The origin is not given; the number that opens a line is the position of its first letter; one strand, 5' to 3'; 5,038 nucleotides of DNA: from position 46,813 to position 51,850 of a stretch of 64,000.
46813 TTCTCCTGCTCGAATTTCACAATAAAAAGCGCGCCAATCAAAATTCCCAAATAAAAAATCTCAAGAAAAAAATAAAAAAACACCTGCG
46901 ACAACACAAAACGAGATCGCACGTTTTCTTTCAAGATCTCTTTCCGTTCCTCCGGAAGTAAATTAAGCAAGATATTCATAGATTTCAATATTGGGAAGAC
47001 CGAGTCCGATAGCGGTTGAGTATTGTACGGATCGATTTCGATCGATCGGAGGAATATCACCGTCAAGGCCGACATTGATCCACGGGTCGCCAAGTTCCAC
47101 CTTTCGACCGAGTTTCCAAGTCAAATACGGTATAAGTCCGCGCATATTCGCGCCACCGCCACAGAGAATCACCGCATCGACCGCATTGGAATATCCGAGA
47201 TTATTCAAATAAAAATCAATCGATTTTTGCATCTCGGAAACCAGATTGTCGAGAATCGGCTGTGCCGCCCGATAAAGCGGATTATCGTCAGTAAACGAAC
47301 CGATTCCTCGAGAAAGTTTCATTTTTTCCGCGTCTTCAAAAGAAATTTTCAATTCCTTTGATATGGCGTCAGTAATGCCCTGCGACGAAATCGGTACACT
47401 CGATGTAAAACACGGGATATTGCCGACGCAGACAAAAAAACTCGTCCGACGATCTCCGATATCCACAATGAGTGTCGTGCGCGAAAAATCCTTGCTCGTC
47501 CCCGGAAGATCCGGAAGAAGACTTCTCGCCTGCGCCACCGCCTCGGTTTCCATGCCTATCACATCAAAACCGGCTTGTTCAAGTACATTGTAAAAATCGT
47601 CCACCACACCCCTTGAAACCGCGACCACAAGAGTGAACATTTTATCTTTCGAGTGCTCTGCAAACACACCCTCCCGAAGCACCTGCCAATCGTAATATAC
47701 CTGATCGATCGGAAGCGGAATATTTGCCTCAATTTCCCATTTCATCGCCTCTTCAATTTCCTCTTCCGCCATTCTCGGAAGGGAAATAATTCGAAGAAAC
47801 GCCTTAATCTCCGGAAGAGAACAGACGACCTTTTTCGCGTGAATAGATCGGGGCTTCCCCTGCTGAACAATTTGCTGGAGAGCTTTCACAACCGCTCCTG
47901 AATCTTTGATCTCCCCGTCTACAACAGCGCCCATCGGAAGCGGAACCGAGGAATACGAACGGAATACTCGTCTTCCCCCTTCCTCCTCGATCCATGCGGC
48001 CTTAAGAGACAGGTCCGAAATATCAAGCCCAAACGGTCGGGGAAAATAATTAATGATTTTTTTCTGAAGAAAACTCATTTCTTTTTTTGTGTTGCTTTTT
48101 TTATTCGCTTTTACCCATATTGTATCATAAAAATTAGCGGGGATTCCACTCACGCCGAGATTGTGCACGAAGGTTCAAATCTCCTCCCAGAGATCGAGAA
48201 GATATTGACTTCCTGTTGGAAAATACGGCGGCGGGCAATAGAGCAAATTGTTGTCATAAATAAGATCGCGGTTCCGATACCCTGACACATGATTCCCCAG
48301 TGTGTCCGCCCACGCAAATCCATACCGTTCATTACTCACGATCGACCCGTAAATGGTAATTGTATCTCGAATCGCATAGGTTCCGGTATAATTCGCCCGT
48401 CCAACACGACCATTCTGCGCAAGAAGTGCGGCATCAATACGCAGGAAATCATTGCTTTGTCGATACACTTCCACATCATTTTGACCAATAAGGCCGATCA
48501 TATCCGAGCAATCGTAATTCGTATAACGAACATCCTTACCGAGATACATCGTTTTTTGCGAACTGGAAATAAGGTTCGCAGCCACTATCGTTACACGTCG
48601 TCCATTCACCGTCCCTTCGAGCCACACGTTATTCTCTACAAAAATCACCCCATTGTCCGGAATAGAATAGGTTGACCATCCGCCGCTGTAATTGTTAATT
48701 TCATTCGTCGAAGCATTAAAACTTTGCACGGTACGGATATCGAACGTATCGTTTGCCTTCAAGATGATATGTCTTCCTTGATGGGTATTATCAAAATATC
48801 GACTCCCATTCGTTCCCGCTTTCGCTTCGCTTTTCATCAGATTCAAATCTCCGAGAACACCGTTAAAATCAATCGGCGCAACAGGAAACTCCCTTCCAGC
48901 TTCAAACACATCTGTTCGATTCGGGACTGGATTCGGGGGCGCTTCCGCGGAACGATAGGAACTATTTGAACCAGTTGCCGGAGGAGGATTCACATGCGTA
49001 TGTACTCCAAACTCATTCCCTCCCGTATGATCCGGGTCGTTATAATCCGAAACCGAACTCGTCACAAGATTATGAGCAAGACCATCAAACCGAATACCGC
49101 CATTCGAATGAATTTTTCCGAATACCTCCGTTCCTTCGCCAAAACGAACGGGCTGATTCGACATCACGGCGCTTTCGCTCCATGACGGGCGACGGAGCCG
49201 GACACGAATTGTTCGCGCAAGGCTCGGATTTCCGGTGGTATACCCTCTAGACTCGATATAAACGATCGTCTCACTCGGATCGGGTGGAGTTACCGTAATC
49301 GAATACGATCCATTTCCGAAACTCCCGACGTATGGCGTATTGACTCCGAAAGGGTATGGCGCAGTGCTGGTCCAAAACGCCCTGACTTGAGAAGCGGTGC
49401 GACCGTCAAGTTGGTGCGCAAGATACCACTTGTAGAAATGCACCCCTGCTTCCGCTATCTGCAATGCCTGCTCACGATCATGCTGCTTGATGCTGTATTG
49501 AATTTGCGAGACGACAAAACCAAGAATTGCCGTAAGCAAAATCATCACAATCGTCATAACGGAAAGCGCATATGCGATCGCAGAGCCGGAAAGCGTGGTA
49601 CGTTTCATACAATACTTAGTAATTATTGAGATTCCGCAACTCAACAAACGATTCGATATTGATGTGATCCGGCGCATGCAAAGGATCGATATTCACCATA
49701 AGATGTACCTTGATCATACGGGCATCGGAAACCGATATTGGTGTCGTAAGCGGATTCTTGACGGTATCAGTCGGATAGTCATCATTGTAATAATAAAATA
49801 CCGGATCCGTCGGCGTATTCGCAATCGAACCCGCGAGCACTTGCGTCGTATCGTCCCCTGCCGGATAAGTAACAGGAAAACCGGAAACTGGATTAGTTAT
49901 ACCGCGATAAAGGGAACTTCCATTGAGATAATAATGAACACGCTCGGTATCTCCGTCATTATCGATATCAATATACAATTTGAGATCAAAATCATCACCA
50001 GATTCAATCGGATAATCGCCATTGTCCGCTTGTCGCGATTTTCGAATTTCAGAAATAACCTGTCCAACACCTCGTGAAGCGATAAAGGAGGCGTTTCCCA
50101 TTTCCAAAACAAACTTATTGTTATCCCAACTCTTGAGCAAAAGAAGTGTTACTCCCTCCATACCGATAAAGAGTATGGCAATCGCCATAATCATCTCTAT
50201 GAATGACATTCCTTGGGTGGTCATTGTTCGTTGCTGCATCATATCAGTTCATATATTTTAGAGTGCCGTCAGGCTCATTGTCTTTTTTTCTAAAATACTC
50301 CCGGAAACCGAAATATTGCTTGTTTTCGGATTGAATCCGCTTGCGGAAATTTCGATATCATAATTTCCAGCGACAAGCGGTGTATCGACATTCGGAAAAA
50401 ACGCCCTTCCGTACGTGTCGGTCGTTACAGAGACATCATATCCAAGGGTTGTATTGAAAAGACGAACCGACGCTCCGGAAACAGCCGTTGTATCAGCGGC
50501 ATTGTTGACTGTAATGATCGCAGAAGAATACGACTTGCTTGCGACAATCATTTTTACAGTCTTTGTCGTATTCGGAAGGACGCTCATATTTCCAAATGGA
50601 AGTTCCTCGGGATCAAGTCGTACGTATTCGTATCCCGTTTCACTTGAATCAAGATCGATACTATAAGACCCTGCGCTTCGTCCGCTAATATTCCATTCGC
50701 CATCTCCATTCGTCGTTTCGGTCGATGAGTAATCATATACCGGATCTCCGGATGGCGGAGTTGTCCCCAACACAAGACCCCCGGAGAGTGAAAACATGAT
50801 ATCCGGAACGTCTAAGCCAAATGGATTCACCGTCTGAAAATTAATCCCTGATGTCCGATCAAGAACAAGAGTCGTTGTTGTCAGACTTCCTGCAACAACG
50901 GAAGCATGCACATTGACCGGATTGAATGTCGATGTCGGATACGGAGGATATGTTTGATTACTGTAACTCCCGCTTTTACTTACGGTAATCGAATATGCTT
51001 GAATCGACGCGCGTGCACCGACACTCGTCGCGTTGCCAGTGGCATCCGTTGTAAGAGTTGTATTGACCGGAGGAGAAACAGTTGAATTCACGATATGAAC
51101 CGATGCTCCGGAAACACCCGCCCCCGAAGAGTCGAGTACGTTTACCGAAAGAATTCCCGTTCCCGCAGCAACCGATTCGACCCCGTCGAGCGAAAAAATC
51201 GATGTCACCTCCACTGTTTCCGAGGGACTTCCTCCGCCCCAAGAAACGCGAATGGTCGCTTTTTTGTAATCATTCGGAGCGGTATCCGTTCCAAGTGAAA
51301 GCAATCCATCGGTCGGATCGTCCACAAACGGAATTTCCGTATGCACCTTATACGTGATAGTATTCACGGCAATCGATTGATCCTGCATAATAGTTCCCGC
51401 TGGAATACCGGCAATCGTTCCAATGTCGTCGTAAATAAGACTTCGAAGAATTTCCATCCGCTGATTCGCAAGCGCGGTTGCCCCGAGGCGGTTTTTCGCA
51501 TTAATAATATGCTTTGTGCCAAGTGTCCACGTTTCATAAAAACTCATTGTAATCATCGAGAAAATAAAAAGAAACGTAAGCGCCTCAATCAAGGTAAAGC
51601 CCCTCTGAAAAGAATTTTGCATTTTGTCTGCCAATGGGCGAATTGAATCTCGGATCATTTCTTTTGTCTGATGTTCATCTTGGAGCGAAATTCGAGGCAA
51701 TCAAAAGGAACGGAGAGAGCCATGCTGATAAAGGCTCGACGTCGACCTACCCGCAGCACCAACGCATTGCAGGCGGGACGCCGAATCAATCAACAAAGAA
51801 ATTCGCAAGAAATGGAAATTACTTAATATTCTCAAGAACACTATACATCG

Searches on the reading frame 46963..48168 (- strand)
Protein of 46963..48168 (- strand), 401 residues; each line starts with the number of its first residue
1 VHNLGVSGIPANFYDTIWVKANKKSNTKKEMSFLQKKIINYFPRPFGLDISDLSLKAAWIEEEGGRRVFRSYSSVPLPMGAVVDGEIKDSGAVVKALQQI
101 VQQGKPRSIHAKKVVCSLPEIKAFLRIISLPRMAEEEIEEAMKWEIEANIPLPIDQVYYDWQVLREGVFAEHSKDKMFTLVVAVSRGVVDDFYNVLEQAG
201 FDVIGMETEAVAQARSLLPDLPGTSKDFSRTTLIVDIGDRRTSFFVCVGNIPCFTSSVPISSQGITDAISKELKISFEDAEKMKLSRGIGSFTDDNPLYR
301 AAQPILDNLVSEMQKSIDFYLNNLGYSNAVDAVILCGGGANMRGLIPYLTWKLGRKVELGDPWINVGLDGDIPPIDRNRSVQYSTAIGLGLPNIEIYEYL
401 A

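Call 81: search_protein_families(library=pfam, proteins=[window:46963-48168:-], max_evalue=0.00001)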
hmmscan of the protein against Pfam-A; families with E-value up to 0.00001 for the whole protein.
window:46963-48168:- (401 aa): 2 families
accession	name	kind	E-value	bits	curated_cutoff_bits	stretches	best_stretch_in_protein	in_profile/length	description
PF11104.14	PilM_2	-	1.7e-44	152.6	27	1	47-391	1-337/340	Type IV pilus assembly protein PilM;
PF14450.12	FtsA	-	1.3e-14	55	31.8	1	234-388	2-127/127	Cell division protein FtsA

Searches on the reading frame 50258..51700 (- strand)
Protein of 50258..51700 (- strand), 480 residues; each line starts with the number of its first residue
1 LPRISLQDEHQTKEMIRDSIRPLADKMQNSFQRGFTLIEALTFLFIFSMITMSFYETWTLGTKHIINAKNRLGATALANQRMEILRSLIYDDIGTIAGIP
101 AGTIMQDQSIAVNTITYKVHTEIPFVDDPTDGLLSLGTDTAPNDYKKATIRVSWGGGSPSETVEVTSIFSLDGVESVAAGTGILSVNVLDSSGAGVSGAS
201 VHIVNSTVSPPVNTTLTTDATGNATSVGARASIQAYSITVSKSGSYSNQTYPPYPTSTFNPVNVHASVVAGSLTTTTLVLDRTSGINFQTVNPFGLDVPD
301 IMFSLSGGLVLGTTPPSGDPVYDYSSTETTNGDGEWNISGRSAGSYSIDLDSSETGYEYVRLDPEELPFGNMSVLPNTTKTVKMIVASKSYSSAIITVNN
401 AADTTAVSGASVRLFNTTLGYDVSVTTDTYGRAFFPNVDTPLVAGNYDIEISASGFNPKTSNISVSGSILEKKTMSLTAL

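Call 81: search_protein_families(library=pfam, proteins=[window:50258-51700:-], max_evalue=0.00001)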
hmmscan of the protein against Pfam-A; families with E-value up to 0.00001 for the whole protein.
window:50258-51700:- (480 aa): 1 family
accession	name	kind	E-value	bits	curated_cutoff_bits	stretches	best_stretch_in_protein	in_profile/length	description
PF13620.12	CarboxypepD_reg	-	1.3e-16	61.1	32.3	1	397-466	5-70/82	Carboxypeptidase regulatory-like domain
